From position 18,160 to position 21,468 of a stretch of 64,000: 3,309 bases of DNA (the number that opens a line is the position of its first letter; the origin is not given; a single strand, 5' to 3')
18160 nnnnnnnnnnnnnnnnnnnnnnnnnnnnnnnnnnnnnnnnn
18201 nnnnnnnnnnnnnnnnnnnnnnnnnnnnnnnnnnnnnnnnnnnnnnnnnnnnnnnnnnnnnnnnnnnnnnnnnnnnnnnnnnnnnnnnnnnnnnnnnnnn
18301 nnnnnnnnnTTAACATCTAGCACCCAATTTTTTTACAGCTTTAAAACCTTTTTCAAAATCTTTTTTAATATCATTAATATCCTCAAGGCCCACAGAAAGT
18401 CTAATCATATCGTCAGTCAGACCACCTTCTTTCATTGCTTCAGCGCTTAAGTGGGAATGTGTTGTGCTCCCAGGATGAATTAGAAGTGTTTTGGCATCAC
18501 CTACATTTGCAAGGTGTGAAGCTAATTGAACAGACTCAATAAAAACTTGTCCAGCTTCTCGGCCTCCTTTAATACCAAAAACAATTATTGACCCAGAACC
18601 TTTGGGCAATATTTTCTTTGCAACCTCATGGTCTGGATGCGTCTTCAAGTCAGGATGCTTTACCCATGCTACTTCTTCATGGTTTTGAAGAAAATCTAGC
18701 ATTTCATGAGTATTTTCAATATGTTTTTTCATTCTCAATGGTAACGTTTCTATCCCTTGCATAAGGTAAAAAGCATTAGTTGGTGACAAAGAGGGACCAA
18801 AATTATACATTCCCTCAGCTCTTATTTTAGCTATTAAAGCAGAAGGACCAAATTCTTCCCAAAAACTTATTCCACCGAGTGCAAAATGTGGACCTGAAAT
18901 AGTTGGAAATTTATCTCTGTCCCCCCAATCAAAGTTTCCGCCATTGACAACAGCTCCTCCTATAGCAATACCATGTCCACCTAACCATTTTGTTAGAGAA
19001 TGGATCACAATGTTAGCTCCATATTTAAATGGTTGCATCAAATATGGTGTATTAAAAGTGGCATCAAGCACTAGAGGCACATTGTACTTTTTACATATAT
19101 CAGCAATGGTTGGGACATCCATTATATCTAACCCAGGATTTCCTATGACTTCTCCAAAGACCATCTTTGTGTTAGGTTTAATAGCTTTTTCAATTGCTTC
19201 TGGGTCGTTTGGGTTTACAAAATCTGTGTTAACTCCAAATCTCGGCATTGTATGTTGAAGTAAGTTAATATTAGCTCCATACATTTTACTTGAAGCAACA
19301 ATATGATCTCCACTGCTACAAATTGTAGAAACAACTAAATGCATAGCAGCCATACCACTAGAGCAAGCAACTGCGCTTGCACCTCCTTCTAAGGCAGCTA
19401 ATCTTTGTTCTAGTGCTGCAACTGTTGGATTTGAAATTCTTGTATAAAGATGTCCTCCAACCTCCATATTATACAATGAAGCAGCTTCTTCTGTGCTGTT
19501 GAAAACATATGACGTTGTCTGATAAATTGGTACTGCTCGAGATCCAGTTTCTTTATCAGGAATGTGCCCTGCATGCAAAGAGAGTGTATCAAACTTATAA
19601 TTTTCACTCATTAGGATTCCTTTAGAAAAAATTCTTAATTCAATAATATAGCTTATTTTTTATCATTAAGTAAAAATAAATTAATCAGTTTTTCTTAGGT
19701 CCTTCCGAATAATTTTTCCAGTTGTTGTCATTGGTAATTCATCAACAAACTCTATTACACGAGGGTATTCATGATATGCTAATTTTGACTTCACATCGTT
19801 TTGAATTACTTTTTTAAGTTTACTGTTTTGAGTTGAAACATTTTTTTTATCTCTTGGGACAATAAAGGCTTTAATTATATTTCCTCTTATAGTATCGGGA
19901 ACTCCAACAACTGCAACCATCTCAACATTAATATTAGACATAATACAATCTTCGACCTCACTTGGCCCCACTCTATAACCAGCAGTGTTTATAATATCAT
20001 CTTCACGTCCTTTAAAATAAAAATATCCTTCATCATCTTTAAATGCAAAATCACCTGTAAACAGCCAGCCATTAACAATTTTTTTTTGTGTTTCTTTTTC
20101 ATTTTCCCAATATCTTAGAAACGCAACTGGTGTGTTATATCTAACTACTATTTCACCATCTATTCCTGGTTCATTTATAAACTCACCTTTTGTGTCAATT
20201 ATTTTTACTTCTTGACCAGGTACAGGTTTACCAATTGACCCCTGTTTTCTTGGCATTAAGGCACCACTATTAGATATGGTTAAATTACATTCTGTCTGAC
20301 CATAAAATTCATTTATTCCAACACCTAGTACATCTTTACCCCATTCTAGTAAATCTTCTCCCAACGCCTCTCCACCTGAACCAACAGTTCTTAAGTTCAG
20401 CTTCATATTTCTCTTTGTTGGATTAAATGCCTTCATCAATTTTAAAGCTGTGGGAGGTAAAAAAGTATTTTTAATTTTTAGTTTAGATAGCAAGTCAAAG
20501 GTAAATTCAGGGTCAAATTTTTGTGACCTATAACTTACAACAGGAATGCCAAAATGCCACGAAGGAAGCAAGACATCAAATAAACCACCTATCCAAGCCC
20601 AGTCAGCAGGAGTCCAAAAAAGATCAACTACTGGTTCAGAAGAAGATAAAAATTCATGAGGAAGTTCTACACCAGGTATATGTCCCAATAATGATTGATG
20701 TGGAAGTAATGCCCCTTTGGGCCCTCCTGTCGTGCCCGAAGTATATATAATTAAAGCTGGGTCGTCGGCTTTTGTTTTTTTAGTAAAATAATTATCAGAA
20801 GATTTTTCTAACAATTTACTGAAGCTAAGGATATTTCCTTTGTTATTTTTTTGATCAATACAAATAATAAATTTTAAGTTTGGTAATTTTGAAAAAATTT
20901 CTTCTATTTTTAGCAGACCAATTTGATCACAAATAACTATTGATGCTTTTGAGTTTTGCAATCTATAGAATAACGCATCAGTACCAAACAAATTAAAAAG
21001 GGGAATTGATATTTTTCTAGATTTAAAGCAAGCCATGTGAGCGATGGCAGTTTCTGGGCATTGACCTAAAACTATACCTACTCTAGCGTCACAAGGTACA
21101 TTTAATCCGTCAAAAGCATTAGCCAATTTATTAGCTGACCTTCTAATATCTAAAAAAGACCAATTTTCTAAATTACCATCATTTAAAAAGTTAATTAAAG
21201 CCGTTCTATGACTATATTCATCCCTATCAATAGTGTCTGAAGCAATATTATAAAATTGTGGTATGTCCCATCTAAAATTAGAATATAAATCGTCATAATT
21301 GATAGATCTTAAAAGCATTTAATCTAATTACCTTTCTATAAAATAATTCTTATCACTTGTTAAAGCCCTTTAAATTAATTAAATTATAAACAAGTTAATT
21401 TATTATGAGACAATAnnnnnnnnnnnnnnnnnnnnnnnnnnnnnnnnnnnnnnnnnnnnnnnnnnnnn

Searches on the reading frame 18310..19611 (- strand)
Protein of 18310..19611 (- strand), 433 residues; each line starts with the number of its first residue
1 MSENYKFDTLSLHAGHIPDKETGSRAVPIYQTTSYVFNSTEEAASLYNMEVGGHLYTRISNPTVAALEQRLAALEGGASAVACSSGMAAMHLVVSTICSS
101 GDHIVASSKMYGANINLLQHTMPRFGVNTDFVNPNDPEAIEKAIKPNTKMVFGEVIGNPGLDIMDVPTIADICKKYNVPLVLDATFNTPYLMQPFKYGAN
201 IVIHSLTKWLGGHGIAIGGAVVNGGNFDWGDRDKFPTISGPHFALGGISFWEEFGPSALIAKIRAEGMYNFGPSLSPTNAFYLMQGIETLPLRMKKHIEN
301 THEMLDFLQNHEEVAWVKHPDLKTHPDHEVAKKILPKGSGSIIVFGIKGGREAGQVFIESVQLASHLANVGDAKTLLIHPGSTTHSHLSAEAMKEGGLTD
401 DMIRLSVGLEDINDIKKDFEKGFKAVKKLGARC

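Call 4: search_protein_families(library=pfam, proteins=[window:18310-19611:-], max_evalue=0.01)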
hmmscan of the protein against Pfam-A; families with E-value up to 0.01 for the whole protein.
window:18310-19611:- (433 aa): 6 families
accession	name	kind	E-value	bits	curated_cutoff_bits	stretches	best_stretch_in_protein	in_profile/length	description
PF01053.26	Cys_Met_Meta_PP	-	2.5e-126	421.7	27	1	8-424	1-381/381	Cys/Met metabolism PLP-dependent enzyme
PF01041.23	DegT_DnrJ_EryC1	-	2.9e-11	43.7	19.8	1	61-184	23-146/360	DegT/DnrJ/EryC1/StrS aminotransferase family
PF00155.27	Aminotran_1_2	-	3.1e-08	33.6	19.7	1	61-221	40-232/361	Aminotransferase class I and II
PF00266.25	Aminotran_5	-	3.9e-07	29.8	21.5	1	82-216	66-209/371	Aminotransferase class-V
PF01212.27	Beta_elim_lyase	-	5.8e-07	29.5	27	1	47-185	19-170/288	Beta-eliminating lyase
PF05889.19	SepSecS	-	0.0035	16.5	21.1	1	110-187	120-195/389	O-phosphoseryl-tRNA(Sec) selenium transferase, SepSecS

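Call 5: search_protein_families(library=ncbifam, proteins=[window:18310-19611:-], max_evalue=0.01)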
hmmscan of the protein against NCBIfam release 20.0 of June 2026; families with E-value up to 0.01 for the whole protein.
window:18310-19611:- (433 aa): 60 families (the best 25 are shown)
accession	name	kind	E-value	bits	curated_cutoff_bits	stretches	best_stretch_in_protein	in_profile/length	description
NF006004.0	PRK08134.1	equivalog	5.3e-191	635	636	1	4-429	6-431/433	O-acetylhomoserine aminocarboxypropyltransferase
TIGR01326.1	OAH_OAS_sulfhy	subfamily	1.2e-169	564.5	495.1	1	6-424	1-418/418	O-acetylhomoserine aminocarboxypropyltransferase/cysteine synthase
NF005872.0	PRK07812.1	equivalog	1.2e-159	531.4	703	1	2-428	12-437/439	bifunctional o-acetylhomoserine/o-acetylserine sulfhydrylase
NF006096.0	PRK08248.1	equivalog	6.7e-156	519.2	726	1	3-425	5-427/431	homocysteine synthase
NF004650.0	PRK05994.1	equivalog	7.8e-151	502.7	667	1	3-425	4-426/427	O-acetylhomoserine aminocarboxypropyltransferase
NF004757.0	PRK06084.1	equivalog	2.8e-145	484.4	790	1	6-427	2-424/425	bifunctional O-acetylhomoserine aminocarboxypropyltransferase/cysteine synthase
NF004125.0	PRK05613.1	equivalog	2e-126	422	765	1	3-426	10-437/437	O-acetylhomoserine/O-acetylserine sulfhydrylase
NF005215.0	PRK06702.1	equivalog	6.1e-121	404.3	709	1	1-423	1-422/432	bifunctional O-acetylhomoserine aminocarboxypropyltransferase/cysteine synthase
NF006003.0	PRK08133.1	equivalog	2.3e-116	388.8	522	2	2-224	7-228/396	O-succinylhomoserine sulfhydrylase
NF004876.0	PRK06234.1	subfamily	5.6e-109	364.8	666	2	5-226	7-230/400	methionine gamma-lyase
NF005695.0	PRK07503.1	equivalog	2e-104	349.5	666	2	3-224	6-227/403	methionine gamma-lyase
TIGR01325.1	O_suc_HS_sulf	equivalog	2.3e-101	339.2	510.05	2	10-225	3-217/380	O-succinylhomoserine sulfhydrylase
TIGR01328.1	met_gam_lyase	equivalog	1.3e-100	337.1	549.7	2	6-223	3-220/391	methionine gamma-lyase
NF004609.0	PRK05939.1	equivalog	3e-94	316.2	555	1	4-426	3-411/412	cystathionine gamma-synthase family protein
NF005263.0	PRK06767.1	equivalog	4.4e-89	299.2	617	2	4-222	3-221/392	methionine gamma-lyase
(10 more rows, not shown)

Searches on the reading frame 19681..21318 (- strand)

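Call 4: search_protein_families(library=pfam, proteins=[window:19681-21318:-], max_evalue=0.01)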
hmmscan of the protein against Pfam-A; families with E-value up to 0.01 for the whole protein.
window:19681-21318:- (545 aa): 2 families
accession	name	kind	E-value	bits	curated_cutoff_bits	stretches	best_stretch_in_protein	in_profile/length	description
PF00501.34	AMP-binding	-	2.1e-60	205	29.9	1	34-394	7-376/384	AMP-binding enzyme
PF13193.12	AMP-binding_C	-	1.7e-17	64.5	24.5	1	454-535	1-76/76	AMP-binding enzyme C-terminal domain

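Call 5: search_protein_families(library=ncbifam, proteins=[window:19681-21318:-], max_evalue=0.01)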
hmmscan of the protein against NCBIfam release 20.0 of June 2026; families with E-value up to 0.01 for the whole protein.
window:19681-21318:- (545 aa): 105 families (the best 25 are shown)
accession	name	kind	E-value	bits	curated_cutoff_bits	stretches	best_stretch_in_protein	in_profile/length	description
NF003313.0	PRK04319.1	equivalog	7.7e-108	361.2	729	1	5-542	25-558/574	acetate--CoA ligase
NF047394.1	AcylCoAsynMbcS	equivalog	1e-95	321.3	850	1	20-544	9-519/525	acyl-CoA synthetase MbcS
NF004837.0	PRK06187.1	subfamily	1.3e-87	294.3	476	1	49-543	33-520/531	long-chain-fatty-acid--CoA ligase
TIGR02188.1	Ac_CoA_lig_AcsA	equivalog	5.6e-69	233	724.95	1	14-543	47-603/629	acetate--CoA ligase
NF001208.0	PRK00174.1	subfamily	1.3e-66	225.3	657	1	15-543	69-618/649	acetate--CoA ligase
TIGR02262.1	benz_CoA_lig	subfamily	1.7e-65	221.7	375.25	1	23-543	3-507/508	benzoate-CoA ligase family protein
NF006182.0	PRK08316.1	subfamily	5.2e-63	213.3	663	1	47-543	34-515/523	fatty acyl-CoA synthetase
NF005702.0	PRK07514.1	subfamily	1.3e-58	198.6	558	1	44-543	21-498/506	malonyl-CoA synthase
NF006181.0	PRK08314.1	subfamily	2e-57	194.7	705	2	159-543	179-552/563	long-chain-fatty-acid--CoA ligase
NF005307.0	PRK06839.1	equivalog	3.5e-56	190.9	748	1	49-542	24-490/496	o-succinylbenzoate--CoA ligase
NF007815.0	PRK10524.1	equivalog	3.9e-56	190.8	955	1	17-542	46-600/629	propionate--CoA ligase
NF053567.1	HBDA_AROS1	equivalog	2.9e-55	187.6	1000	1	54-543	41-517/523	3-hydroxybenzoate--CoA ligase HbdA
NF004758.0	PRK06087.1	equivalog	2.7e-52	177.9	736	1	46-543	44-533/548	medium-chain fatty-acid--CoA ligase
NF005947.1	PRK08008.1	equivalog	2.8e-52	178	651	2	332-541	313-517/518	crotonobetaine/carnitine-CoA ligase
NF005714.0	PRK07529.1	subfamily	6.6e-52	176.7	632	1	38-544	46-575/640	acyl-CoA synthetase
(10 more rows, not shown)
